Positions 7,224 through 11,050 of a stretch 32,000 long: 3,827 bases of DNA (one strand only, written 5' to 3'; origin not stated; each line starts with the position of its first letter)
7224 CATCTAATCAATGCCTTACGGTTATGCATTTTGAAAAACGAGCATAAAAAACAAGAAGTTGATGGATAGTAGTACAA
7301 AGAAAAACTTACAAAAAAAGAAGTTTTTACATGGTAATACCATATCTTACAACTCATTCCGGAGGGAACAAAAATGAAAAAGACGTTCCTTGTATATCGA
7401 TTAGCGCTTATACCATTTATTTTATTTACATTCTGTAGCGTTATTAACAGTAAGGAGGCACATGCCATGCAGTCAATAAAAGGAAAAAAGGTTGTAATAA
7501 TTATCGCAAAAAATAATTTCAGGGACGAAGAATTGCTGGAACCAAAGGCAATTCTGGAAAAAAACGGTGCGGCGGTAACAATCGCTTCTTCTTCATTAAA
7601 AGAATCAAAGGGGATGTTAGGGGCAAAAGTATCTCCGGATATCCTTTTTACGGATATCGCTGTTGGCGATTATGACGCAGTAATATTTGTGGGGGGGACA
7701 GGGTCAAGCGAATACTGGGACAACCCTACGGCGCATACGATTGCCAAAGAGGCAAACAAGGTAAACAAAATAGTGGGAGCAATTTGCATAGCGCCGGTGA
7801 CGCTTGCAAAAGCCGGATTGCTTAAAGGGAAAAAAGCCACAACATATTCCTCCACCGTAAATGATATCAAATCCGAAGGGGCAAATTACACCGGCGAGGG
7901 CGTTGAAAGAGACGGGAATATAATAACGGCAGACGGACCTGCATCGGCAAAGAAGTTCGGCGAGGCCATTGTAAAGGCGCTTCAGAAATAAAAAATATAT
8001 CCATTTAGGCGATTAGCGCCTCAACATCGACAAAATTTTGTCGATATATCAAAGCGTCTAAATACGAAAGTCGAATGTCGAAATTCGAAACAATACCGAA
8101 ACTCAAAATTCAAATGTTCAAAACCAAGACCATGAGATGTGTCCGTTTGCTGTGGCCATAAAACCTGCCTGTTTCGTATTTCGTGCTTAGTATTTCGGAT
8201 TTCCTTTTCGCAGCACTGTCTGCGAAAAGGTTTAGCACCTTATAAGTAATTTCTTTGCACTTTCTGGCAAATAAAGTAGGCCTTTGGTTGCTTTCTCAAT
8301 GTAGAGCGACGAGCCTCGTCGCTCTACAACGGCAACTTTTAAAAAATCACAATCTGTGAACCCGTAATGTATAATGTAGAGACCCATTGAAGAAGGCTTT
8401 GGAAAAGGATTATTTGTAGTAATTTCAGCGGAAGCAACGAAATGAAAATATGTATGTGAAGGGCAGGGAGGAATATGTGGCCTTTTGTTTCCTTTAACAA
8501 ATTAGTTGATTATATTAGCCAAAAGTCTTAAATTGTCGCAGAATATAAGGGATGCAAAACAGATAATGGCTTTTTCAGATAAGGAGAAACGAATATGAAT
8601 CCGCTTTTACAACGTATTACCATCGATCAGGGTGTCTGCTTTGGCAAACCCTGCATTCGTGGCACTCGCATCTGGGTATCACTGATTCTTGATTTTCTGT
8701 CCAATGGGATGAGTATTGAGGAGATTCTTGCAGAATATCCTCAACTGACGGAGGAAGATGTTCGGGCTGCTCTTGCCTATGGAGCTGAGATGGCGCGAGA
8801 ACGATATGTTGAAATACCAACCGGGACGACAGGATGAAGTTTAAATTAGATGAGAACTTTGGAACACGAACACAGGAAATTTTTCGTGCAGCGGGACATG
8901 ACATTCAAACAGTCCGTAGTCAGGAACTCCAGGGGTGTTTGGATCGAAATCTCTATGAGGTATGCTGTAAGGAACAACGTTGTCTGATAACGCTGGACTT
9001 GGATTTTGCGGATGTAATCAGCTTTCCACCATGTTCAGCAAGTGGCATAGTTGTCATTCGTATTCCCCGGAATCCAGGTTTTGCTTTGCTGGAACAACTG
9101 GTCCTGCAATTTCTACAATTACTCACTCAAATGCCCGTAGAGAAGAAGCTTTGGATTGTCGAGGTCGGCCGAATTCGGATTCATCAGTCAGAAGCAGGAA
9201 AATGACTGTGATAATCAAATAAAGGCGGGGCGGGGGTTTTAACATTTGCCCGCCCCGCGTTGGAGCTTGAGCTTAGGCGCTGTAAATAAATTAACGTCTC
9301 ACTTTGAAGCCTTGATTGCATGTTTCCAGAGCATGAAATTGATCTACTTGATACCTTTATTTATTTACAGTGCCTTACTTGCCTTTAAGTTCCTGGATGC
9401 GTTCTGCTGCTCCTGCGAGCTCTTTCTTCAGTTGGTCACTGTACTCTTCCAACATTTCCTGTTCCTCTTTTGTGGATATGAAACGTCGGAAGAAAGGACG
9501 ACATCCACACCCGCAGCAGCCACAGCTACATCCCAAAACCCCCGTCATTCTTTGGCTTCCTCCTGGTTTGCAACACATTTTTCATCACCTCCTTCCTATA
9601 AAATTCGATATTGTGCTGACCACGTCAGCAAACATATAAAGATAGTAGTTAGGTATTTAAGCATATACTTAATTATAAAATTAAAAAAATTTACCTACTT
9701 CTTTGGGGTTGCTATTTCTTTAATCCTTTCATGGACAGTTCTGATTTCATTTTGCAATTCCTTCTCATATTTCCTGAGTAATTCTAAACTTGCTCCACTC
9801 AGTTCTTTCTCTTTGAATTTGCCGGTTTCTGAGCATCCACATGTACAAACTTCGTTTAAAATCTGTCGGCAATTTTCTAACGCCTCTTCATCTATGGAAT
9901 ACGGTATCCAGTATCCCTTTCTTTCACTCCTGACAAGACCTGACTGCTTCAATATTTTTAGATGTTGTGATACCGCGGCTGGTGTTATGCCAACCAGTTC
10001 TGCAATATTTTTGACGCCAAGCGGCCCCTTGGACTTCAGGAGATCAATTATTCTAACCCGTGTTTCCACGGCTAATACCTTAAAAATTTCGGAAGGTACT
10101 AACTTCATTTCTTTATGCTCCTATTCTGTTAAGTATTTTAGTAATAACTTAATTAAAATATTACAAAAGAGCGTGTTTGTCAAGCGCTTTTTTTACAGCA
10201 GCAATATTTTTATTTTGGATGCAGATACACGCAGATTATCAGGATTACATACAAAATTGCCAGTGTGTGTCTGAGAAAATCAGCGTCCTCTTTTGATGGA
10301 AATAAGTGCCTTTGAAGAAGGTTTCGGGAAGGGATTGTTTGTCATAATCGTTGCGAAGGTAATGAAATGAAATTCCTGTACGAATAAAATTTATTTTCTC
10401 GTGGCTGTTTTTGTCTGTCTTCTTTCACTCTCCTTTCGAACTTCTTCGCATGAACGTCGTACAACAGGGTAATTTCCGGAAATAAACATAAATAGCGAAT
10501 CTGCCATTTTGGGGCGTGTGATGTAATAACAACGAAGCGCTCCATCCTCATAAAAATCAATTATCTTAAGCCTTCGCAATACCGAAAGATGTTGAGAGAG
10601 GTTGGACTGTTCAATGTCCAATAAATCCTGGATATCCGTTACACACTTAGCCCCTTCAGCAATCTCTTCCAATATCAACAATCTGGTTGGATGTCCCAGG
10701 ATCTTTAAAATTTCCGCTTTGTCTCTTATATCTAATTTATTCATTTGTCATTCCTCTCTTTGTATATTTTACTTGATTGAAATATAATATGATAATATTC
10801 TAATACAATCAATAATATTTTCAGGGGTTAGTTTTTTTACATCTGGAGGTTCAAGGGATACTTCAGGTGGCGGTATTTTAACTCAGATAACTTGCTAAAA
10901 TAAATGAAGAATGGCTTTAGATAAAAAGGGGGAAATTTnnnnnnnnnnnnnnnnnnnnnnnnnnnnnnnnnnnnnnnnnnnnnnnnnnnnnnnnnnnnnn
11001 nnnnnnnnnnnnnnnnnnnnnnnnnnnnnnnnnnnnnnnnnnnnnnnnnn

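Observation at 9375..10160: ArsR regulator and its downstream mini-protein share a CxCGC plus coiled-coil module: possible metal or redox sensing partner pair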

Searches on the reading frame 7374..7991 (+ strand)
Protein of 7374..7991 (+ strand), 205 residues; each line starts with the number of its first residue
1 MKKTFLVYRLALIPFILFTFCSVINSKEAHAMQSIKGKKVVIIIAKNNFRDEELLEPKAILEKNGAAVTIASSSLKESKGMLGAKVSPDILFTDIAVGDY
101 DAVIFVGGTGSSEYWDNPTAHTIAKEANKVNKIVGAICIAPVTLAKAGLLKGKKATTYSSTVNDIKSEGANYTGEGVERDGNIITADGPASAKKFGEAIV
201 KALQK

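Call 4: search_protein_families(library=pfam, proteins=[window:7374-7991:+], max_evalue=1)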
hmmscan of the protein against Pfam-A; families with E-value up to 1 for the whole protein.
window:7374-7991:+ (205 aa): 2 families
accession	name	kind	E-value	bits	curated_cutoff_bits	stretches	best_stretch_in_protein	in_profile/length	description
PF01965.30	DJ-1_PfpI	-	2.7e-42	144.8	26.6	1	38-201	1-164/165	DJ-1/PfpI family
PF18213.6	SUB1_ProdP9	-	0.021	15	25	1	20-68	25-71/80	SUB1 protease Prodomain ProdP9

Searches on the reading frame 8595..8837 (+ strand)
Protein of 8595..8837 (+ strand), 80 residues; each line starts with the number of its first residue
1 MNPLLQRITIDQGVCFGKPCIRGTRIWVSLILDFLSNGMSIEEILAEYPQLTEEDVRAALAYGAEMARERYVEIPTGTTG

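Call 4: search_protein_families(library=pfam, proteins=[window:8595-8837:+], max_evalue=1)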
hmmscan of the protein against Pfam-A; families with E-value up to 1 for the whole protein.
window:8595-8837:+ (80 aa): 1 family
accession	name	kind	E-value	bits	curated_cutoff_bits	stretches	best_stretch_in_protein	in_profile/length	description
PF04255.20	DUF433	-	1.3e-28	99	23.6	1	8-62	1-55/56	Protein of unknown function (DUF433)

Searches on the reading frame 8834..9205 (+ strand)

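Call 4: search_protein_families(library=pfam, proteins=[window:8834-9205:+], max_evalue=1)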
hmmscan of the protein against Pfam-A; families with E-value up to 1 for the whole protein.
window:8834-9205:+ (123 aa): 4 families
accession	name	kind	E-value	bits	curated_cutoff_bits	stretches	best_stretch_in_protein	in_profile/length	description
PF18480.7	DUF5615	-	1.2e-20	73.9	23.8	1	1-110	1-108/110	Domain of unknown function (DUF5615)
PF18478.7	PIN_10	-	0.0015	19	26.2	1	1-59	1-63/84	PIN like domain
PF13096.11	CENP-P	-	0.029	14.5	25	1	41-86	72-117/177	CENP-A-nucleosome distal (CAD) centromere subunit, CENP-P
PF01927.22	Mut7-C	-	0.066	13.7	23.3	1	1-59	1-53/146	Mut7-C RNAse domain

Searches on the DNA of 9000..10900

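Call 63: search_rna_families(source=window, start=9000, end=10900, threshold=evalue, max_evalue=1)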
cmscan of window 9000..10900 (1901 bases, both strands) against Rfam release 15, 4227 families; matches with E-value up to 1: 0.
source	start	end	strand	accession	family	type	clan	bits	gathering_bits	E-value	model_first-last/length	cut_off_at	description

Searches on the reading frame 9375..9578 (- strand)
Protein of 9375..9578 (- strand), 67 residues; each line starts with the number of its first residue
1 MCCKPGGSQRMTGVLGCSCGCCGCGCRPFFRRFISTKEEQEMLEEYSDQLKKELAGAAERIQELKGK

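Call 4: search_protein_families(library=pfam, proteins=[window:9375-9578:-], max_evalue=1)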
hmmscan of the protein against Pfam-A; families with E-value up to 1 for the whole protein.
window:9375-9578:- (67 aa): 3 families
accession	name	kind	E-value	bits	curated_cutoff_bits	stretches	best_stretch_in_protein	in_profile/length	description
PF09396.15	Thrombin_light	-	0.0058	16.9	27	1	23-49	20-47/48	Thrombin light chain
PF12559.13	Inhibitor_I10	-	0.099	13.3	21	1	27-50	14-36/63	Serine endopeptidase inhibitors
PF17253.7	DUF5320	-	0.98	11.1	27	0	15-64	35-99/99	Family of unknown function (DUF5320)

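Call 9: find_homologous_proteins(query=window:9375-9578:-, max_evalue=0.01)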
Query window:9375-9578:- (67 aa): 57 proteins with E <= 0.01 among 58 candidates.
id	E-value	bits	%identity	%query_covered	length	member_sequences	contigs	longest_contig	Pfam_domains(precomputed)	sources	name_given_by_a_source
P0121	6.8e-34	132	93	100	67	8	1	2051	-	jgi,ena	-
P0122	1.8e-28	115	95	85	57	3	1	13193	-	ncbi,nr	ncbi:MAG: hypothetical protein NUV74_03955 [Candidatus Brocadiaceae bacterium]|nr:hypothetical prote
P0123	2.7e-25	105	77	97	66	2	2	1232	-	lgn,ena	-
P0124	5.2e-24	101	74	99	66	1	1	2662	-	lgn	-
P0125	5.9e-24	101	75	97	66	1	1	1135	-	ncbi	-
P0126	5.4e-23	98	74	97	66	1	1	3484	-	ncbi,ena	-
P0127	1.0e-22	97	67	99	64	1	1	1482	-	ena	-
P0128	2.8e-22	96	72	97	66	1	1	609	-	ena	-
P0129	2.8e-22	96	76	93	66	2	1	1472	-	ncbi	-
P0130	5.6e-22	95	73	97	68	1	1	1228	-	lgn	-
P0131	6.5e-22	95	72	97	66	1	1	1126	-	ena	-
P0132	9.4e-22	94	73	94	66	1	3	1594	-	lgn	-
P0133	1.0e-21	94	73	94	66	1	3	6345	-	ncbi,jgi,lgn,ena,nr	ncbi:hypothetical protein KJ987_04190 [bacterium]|nr:hypothetical protein [bacterium]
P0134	3.5e-21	92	71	97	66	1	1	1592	-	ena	-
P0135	3.7e-21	92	71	97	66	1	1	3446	-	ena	-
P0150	1.4e-19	87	70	97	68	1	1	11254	-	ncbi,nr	ncbi:MAG: DUF5320 domain-containing protein [Methanophagales archaeon]|nr:DUF5320 domain-containing 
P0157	8.0e-19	85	67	99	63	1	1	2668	PF17253.8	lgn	-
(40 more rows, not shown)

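Call 11: find_related_loci(query=A1, collection=genome_contigs, flank=4000)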
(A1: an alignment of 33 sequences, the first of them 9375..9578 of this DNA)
Query A1 (67 aa) in genome_contigs; peptide patterns used: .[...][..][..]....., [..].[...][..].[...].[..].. (x = any residue, [..] = any of these).
316 stretches matched a pattern; 56 encode a relative of the query (tblastn E <= 1e-3); 56 distinct loci.
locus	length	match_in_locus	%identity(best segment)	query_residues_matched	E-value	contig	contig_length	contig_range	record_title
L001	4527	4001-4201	96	1-67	9e-30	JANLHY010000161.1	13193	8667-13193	MAG: Candidatus Brocadiaceae bacterium isolate S40-1 k99_288084, whole genome shotgun sequence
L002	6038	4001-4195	66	3-67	2e-22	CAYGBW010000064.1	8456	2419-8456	MAG TPA_asm: uncultured Thermodesulfobacteriota bacterium isolate ERP108616_co1_403 genome assembly, contig: k119_213499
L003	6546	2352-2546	60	1-65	2e-21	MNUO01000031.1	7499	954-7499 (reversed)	MAG: Candidatus Desantisbacteria bacterium CG1_02_38_46 cg1_0.2_scaffold_17730_c, whole genome shotgun sequence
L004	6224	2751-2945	75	3-67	7e-20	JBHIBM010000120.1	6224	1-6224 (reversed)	MAG: Candidatus Zixiibacteriota bacterium isolate K_1_bin.48 NODE_4191_length_6224_cov_7.294213, whole genome shotgun se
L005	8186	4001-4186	60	3-67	2e-18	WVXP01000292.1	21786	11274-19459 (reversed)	MAG: Proteobacteria bacterium isolate CS1-C027 C_merged_R1_(paired)_contig_7572, whole genome shotgun sequence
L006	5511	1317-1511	75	3-67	3e-18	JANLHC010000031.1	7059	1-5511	MAG: Candidatus Scalindua sp. isolate P6-7 k99_2142, whole genome shotgun sequence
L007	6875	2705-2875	61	4-67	8e-18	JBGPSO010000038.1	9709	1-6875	MAG: Atribacterota bacterium isolate OBJ1_062018_130_16 k141_141663_length_9709_cov_35.4507, whole genome shotgun sequen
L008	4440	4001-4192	72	3-66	9e-18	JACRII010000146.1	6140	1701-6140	MAG: Planctomycetota bacterium isolate NC_groundwater_1799_Pr3_B-0.1um_42_210 SR-2_scaffold_141_2029704, whole genome sh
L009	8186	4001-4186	55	3-67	5e-17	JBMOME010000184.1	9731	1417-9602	MAG: Thermodesulfobacteriota bacterium isolate Betzabe_MAG042 MAG042_184, whole genome shotgun sequence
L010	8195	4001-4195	72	3-67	1e-16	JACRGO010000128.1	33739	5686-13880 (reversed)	MAG: Nitrospinota bacterium isolate NC_groundwater_1753_Pr3_B-0.1um_50_18 SR-2_scaffold_141_2169693, whole genome shotgu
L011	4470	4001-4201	70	3-67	2e-16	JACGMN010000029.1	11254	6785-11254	MAG: Methanophagales archaeon isolate ANME-1-LC k127_436665, whole genome shotgun sequence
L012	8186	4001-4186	53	3-67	5e-16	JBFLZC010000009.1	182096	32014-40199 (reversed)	MAG: Thermodesulfobacteriota bacterium isolate MAG101 MAG101_9, whole genome shotgun sequence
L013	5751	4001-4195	69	3-67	6e-16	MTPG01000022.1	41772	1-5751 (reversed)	MAG: Desulfarculaceae bacterium JdFR-97 JGI24020J35080_1000334, whole genome shotgun sequence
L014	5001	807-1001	71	3-67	1e-15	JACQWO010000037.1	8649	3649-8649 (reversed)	MAG: Desulfobacterales bacterium isolate NC_groundwater_1491_Pr4_B-0.1um_43_5 SR1-18-B1_scaffold_215370, whole genome sh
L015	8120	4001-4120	78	28-67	1e-15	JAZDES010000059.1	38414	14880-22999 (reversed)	MAG: Pseudomonadota bacterium isolate MEGAHIT-group-0.160 k141_4472962, whole genome shotgun sequence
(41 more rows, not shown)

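Call 12: search_protein_families(library=ncbifam, proteins=[window:9375-9578:-], max_evalue=1)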
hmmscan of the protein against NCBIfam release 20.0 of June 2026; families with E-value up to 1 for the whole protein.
window:9375-9578:- (67 aa): 1 family
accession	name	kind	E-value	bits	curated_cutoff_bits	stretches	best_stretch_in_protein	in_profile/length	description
TIGR04471.1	rSAM_mob_pairA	equivalog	0.12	11.9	355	1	8-37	7-36/220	radical SAM mobile pair protein A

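Call 26: search_solved_structures(query=A1, max_evalue=10)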
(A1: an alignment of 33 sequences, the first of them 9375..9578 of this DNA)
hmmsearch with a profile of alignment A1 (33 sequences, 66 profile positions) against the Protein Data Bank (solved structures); distinct sequences matched with E-value up to 10: 42.
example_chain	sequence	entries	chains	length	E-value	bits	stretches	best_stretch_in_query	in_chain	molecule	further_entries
6nr8_4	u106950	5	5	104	0.066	16.3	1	34-63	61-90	Prefoldin subunit 4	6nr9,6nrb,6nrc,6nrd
7wu7_4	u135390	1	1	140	0.12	15.5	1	34-63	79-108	Prefoldin subunit 4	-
8hyo_A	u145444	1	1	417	0.21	14.7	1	12-44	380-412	4-hydroxyphenylpyruvate dioxygenase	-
4yv4_A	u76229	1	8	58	0.33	14.1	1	39-62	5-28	Spindle assembly abnormal protein 5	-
5guh_A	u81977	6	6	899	0.37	13.9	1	27-57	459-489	PIWI | Piwi-like protein Siwi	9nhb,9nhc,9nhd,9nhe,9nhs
3twe_A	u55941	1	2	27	0.72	13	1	47-66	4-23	alpha4H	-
6mu4_A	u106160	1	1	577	1.2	12.3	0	32-65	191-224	DNA polymerase I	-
4uqg_A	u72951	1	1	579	1.2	12.3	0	32-65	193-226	DNA POLYMERASE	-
2xo7_A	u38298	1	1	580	1.2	12.3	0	32-65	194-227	DNA POLYMERASE I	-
6dsu_A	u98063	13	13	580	1.2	12.3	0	32-65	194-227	DNA polymerase I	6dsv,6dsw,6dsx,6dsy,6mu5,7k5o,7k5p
2xy6_A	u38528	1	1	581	1.2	12.3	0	32-65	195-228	DNA POLYMERASE I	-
2xy5_A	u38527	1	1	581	1.2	12.3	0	32-65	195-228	DNA POLYMERASE I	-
2xy7_A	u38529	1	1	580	1.2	12.3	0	32-65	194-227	DNA POLYMERASE I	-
4b9l_A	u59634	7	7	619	1.3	12.1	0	32-65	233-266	DNA POLYMERASE I | DNA POLYMERASE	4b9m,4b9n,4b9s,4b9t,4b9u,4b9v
3ht3_A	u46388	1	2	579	2.7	11.2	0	32-65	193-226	DNA polymerase I, large fragment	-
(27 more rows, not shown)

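Call 31: search_protein_families(library=pfam, alignment_id=A1, max_evalue=1)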
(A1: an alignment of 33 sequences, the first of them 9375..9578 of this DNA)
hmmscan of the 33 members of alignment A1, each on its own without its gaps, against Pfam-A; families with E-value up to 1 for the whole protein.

A. member 1, window:9375-9578:- (67 aa): 3 families
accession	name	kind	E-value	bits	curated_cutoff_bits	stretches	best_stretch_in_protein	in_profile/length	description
PF09396.15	Thrombin_light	-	0.0058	16.9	27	1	23-49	20-47/48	Thrombin light chain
PF12559.13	Inhibitor_I10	-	0.099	13.3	21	1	27-50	14-36/63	Serine endopeptidase inhibitors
PF17253.7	DUF5320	-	0.98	11.1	27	0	15-64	35-99/99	Family of unknown function (DUF5320)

B. families by the number of members that match (of 33 scanned): 27 families (the first 25 are shown)
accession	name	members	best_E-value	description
PF17253.7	DUF5320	25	1.7e-06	Family of unknown function (DUF5320)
PF11932.13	DUF3450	15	0.0058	Protein of unknown function (DUF3450)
PF07926.17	TPR_MLP1_2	8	0.0091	TPR/MLP1/MLP2-like protein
PF09396.15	Thrombin_light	6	0.00092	Thrombin light chain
PF04012.17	PspA_IM30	6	0.0081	PspA/IM30 family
PF00170.26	bZIP_1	6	0.05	bZIP transcription factor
PF09845.14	OapC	4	0.057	Origin-associated protein OapC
PF06295.17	ZapG-like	3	0.049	Z-ring associated protein G-like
PF23991.1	DUF7310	3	0.069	Coiled-coil region of unknown function (DUF7310)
PF12559.13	Inhibitor_I10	3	0.093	Serine endopeptidase inhibitors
PF10779.14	XhlA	3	0.22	Haemolysin XhlA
PF17522.7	DUF5446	2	0.038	Family of unknown function (DUF5446)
PF23864.1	DUF7222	2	0.047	Domain of unknown function (DUF7222)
PF15136.11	UPF0449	2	0.053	Uncharacterised protein family UPF0449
PF04977.20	DivIC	2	0.062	Septum formation initiator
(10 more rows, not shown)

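Call 39: predict_structure(alignment_id=A1)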
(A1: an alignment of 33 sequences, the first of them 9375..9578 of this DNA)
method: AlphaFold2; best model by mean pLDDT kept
length: 67 residues; sequences in the alignment: 33
mean_pLDDT: 71.0   pTM: 0.44
mean pLDDT of the five models: 71.0, 69.8, 69.6, 68.0, 67.8
residues with pLDDT >= 90: 26; 70-90: 8; 50-70: 15; < 50: 18
segments of 3 or more residues with pLDDT < 50: 6-17
pLDDT, mean of each block of 10 residues (from residue 1): 47 45 51 80 95 96 89
secondary structure, 60 per line:
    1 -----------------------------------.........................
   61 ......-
elements in order: H36-66

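Call 40: search_protein_representatives(alignment_id=A1)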
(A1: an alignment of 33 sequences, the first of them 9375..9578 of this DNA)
Query: 33 sequences, 66 profile positions. Proteins with E-value up to 0.001 (for the whole library): 859; up to 1e-10: 162; up to 1e-30: 3. The best 150 are listed.
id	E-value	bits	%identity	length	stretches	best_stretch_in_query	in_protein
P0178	1.2e-33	130.8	-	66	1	1-66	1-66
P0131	2.0e-33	130.1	-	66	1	1-66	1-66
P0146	9.0e-31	121.6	-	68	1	1-65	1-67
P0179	8.4e-30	118.5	-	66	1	1-66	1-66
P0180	7.7e-28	112.2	-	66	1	1-66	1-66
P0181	2.0e-27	110.9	-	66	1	1-66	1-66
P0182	2.0e-25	104.5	-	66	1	1-65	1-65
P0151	2.8e-23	97.6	-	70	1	3-63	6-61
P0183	2.9e-23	97.6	-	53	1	13-65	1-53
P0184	5.5e-23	96.7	-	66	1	1-65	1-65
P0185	8.0e-23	96.2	-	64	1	1-64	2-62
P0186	2.4e-22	94.6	-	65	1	1-65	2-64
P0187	3.7e-21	90.8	-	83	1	5-66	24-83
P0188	3.7e-21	90.8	-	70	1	1-65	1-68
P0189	3.9e-21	90.8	-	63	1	1-63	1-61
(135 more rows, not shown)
